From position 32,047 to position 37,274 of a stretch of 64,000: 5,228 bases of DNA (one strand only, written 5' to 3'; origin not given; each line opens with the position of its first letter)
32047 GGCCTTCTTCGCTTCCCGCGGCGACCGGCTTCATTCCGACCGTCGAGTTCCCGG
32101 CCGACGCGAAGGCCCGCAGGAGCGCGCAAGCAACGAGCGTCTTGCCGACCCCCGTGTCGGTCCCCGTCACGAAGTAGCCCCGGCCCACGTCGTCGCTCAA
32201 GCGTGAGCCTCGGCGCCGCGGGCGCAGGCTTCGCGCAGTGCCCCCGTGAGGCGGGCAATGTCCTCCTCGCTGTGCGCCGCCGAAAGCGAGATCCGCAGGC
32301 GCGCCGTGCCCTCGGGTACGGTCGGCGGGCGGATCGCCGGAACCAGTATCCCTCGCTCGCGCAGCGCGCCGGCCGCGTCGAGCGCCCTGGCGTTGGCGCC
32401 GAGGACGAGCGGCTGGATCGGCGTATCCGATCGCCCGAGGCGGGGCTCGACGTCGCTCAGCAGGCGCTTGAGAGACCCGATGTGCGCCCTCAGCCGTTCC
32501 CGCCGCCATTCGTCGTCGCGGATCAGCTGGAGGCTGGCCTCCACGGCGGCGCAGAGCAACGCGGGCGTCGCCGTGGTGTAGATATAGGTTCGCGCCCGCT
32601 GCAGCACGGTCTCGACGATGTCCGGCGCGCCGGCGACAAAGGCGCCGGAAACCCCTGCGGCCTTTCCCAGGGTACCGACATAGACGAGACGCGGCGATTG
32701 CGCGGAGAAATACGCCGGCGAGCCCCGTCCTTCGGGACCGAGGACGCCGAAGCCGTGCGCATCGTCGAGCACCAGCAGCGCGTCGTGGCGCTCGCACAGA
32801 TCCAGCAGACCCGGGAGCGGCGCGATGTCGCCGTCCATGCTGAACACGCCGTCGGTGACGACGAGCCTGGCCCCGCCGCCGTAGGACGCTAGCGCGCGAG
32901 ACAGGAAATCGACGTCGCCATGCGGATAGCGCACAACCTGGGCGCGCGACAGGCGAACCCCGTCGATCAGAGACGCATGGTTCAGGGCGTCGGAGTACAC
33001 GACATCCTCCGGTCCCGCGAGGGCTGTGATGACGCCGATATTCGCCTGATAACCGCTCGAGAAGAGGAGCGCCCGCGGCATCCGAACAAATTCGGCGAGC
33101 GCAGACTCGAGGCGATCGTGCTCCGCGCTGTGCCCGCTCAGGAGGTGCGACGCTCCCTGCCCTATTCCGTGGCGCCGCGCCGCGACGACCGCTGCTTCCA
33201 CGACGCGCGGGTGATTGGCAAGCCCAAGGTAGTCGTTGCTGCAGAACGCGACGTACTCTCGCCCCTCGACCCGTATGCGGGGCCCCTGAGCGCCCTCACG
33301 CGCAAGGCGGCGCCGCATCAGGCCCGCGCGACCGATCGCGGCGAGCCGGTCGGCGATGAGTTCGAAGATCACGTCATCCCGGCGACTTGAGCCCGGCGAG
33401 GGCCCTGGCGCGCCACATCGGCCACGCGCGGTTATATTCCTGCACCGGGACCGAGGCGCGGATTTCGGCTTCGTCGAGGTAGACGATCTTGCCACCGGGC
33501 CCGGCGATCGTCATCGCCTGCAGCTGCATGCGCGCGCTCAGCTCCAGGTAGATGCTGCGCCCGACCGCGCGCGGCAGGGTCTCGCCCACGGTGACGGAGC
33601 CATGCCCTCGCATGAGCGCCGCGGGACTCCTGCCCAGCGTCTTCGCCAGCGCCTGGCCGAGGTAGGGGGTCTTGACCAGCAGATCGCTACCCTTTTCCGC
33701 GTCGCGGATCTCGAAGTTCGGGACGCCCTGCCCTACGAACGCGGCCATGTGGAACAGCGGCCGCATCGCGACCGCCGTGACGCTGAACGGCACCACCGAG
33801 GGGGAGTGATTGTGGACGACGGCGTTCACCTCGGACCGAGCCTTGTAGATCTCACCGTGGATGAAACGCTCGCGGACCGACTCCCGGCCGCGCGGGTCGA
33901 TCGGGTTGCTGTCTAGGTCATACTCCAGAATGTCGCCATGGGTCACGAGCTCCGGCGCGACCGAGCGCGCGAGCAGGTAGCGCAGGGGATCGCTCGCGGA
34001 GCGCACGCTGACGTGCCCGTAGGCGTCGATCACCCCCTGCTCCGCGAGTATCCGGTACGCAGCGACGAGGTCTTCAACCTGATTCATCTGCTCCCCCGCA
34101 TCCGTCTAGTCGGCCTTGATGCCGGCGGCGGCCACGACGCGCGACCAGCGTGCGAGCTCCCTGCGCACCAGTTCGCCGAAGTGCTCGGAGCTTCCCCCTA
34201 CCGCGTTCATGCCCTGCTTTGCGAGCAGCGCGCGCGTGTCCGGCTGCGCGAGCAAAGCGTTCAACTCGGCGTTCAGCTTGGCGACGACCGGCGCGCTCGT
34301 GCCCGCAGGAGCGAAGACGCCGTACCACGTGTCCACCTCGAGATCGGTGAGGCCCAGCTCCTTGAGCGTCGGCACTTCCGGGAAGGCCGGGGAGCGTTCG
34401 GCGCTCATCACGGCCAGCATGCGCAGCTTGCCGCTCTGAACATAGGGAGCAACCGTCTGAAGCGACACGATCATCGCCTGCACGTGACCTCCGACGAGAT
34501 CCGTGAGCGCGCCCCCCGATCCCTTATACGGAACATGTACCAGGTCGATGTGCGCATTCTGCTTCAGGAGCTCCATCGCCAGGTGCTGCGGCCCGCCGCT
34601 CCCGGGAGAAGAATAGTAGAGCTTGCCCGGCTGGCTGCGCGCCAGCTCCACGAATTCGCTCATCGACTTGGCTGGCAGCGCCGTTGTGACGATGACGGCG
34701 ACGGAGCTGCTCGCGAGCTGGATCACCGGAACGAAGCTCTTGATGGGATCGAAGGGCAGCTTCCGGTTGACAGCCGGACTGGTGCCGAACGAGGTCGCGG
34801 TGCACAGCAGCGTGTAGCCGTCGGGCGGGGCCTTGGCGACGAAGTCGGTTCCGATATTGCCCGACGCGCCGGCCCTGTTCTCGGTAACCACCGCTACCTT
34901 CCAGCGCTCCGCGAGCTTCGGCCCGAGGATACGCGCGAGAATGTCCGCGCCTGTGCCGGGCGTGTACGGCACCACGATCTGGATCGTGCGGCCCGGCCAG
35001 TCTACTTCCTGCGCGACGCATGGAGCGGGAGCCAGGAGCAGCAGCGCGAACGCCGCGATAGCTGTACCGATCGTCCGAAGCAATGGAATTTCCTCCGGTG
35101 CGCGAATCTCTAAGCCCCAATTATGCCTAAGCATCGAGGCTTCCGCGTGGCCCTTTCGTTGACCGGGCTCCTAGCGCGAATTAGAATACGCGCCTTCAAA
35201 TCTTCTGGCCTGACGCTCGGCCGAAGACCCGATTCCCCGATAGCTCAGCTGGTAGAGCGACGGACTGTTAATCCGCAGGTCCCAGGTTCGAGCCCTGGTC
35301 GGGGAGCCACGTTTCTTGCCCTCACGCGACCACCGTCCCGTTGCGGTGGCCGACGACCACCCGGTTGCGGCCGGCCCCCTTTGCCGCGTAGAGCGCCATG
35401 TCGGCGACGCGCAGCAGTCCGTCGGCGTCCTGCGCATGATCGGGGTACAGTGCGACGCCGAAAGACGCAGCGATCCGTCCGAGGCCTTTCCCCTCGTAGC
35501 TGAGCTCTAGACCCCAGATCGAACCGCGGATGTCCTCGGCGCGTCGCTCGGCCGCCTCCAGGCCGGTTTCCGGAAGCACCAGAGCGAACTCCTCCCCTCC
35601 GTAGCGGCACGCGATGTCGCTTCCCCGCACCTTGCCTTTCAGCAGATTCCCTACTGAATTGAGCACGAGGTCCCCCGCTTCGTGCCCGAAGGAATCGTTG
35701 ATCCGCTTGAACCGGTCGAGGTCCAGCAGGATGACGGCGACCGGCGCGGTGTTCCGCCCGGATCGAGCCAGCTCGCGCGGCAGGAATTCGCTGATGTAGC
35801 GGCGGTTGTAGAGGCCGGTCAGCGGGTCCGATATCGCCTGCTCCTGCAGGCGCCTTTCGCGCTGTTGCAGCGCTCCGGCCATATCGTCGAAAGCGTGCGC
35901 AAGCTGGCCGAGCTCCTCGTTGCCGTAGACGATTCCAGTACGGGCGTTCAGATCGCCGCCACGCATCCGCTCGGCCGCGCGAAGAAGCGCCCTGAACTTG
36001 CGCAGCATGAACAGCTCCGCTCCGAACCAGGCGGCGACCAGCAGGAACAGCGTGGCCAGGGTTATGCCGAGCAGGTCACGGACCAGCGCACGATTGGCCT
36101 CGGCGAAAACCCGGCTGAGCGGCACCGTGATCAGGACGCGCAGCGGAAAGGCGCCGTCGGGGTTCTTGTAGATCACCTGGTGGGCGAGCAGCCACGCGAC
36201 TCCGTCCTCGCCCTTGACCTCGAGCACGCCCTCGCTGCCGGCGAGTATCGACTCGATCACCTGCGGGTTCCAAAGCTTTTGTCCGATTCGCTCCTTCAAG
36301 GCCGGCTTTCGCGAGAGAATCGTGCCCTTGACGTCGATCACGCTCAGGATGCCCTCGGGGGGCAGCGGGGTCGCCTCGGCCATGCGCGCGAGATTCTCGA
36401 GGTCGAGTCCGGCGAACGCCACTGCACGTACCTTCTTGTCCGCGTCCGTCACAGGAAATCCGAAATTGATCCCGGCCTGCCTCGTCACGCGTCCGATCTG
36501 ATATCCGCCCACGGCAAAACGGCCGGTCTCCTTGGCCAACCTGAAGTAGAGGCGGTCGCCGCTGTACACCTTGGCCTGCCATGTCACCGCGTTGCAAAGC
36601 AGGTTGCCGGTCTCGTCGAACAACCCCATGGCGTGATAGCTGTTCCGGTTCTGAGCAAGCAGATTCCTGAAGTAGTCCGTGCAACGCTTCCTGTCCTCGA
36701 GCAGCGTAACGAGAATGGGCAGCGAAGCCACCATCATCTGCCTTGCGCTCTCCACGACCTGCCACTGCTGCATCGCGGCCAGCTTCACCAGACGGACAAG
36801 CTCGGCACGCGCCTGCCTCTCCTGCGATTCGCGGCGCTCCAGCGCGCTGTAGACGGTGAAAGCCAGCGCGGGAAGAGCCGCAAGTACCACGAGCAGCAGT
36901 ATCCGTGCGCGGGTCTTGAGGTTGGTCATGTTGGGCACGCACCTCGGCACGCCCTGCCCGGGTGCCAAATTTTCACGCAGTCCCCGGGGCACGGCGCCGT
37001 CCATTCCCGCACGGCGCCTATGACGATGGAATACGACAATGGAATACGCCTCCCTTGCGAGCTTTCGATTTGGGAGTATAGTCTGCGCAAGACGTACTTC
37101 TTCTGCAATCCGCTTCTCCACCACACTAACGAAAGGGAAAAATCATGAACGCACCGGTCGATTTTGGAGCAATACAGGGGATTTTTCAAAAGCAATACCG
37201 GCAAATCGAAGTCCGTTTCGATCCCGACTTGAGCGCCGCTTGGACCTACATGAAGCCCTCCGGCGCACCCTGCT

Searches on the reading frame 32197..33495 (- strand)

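Call 49: search_protein_families(library=pfam, proteins=[window:32197-33495:-], max_evalue=0.00001)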
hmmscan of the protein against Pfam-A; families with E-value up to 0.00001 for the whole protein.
window:32197-33495:- (432 aa): 1 family
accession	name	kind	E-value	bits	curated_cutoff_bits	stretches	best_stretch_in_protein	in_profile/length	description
PF00155.27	Aminotran_1_2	-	1e-59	203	19.7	1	80-419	2-360/361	Aminotransferase class I and II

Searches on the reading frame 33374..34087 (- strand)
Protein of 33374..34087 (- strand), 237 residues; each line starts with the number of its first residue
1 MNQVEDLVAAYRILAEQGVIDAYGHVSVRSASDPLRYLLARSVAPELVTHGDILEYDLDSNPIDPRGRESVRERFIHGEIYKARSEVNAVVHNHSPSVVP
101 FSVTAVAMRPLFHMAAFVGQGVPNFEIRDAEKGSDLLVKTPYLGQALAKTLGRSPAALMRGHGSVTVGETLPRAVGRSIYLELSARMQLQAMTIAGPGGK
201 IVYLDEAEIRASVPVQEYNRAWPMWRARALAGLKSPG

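Call 49: search_protein_families(library=pfam, proteins=[window:33374-34087:-], max_evalue=0.00001)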
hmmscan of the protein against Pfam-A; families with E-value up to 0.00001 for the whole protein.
window:33374-34087:- (237 aa): 1 family
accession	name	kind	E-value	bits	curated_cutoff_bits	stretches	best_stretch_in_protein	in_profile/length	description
PF00596.27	Aldolase_II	-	1.9e-31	109.8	22.2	1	5-189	1-183/183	Class II Aldolase and Adducin N-terminal domain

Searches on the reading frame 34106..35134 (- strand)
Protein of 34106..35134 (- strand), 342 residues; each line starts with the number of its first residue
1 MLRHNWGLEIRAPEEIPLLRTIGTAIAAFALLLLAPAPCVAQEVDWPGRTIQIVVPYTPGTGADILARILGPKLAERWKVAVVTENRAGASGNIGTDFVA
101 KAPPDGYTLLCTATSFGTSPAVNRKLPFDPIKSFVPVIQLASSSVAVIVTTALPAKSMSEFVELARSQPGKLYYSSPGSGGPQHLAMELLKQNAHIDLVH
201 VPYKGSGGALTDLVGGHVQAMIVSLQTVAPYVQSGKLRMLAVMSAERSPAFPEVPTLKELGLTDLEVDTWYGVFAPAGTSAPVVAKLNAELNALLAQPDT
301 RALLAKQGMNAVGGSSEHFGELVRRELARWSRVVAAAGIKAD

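Call 49: search_protein_families(library=pfam, proteins=[window:34106-35134:-], max_evalue=0.00001)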
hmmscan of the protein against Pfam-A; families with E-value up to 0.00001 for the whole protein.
window:34106-35134:- (342 aa): 1 family
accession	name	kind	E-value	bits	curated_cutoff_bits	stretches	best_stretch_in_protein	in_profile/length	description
PF03401.19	TctC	-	1.7e-76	257.8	27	1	67-338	2-273/274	Tripartite tricarboxylate transporter family receptor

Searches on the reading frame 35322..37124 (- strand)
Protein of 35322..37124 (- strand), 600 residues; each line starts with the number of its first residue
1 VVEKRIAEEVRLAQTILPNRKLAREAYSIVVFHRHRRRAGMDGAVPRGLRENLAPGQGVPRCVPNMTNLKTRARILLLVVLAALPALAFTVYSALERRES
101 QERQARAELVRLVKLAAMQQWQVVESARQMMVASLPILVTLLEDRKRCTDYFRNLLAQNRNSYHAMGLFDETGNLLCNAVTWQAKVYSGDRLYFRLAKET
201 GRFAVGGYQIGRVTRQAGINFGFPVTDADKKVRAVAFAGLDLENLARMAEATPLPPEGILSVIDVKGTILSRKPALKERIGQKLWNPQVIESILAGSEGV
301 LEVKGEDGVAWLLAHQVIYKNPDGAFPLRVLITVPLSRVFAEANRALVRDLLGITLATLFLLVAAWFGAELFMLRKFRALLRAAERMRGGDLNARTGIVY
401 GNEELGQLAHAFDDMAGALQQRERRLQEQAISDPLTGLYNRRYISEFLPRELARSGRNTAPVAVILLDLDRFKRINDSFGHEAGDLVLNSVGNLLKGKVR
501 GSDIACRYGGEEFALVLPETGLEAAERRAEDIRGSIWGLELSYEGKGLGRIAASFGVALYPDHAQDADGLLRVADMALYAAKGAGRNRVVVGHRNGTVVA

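Call 3: search_protein_families(library=pfam, proteins=[window:35322-37124:-])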
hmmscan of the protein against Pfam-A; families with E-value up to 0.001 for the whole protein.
window:35322-37124:- (600 aa): 3 families
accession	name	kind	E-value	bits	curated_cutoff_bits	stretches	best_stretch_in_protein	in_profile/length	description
PF00990.26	GGDEF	-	6.1e-47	159.8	23.8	1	430-588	1-161/161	Diguanylate cyclase, GGDEF domain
PF00672.30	HAMP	-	1.2e-09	38.7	25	1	373-421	6-53/53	HAMP domain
PF02743.24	dCache_1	-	6.8e-08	32.8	45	1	101-293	3-199/240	Cache domain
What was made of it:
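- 35322..36929 (-): Sensor diguanylate cyclase (dCache_1-HAMP-GGDEF), transcribed divergently from rpfF. Probable c-di-GMP source next to the HD-GYP phosphodiesterase. Its link to the locus is inferred, not shown. Pfam GGDEF 6e-47, HAMP 1e-9, dCache_1 7e-8 (below the Pfam cut-off) (call 3).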

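Call 4: search_protein_families(library=ncbifam, proteins=[window:35322-37124:-])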
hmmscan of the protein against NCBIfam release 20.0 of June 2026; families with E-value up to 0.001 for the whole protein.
window:35322-37124:- (600 aa): 31 families (the best 25 are shown)
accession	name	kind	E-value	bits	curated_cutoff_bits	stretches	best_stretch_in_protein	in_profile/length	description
TIGR00254.1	GGDEF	domain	1.7e-52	177.5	37.4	1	426-591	1-166/168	diguanylate cyclase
NF038266.1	diguan_SiaD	equivalog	5.5e-49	166.8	290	1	408-589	72-252/252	biofilm regulation diguanylate cyclase SiaD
NF007135.0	PRK09581.1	equivalog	5.6e-46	157.3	474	1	420-591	282-454/457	PleD family two-component system response regulator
NF047654.1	DiguCycDgcRLepto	equivalog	4.2e-43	147.4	500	1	403-590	108-294/295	diguanylate cyclase DgcR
NF007380.0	PRK09894.1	equivalog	2.3e-42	145.4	256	1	406-593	104-288/296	diguanylate cyclase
NF041606.1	dguan_cyc_DgcA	equivalog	4.5e-39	134.3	370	1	424-591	172-338/340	diguanylate cyclase DgcA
NF007423.1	PRK09966.1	equivalog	5.5e-38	130.9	325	1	405-582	214-390/390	diguanylate cyclase DgcN/YfiN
NF007298.0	PRK09776.1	equivalog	2e-37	128.6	1135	1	423-593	677-846/1111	diguanylate cyclase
NF011955.1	PRK15426.1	equivalog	1.6e-36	125.6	408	1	423-592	391-561/564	cellulose biosynthesis regulator diguanylate cyclase DgcQ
NF051473.1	DigCycDgcsShew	equivalog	4.5e-34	118.1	400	1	425-588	130-287/291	diguanylate cyclase DgcS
NF045675.1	PhdiestaseDibA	equivalog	3e-32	111.8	980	1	407-588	178-360/623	phosphodiesterase DibA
NF007599.0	PRK10245.1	equivalog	5e-30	104.2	402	1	416-591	196-369/371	diguanylate cyclase AdrA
NF007474.0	PRK10060.1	equivalog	7.1e-27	93.9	782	1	423-591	230-394/663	cyclic di-GMP phosphodiesterase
NF040885.1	diguan_DgcJ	equivalog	2.3e-26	92.7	500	1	422-583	333-487/493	diguanylate cyclase DgcJ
NF047872.1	GGDEF_GdpS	equivalog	2.7e-23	82.7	400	1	422-590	179-348/355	GGDEF domain-containing protein GdpS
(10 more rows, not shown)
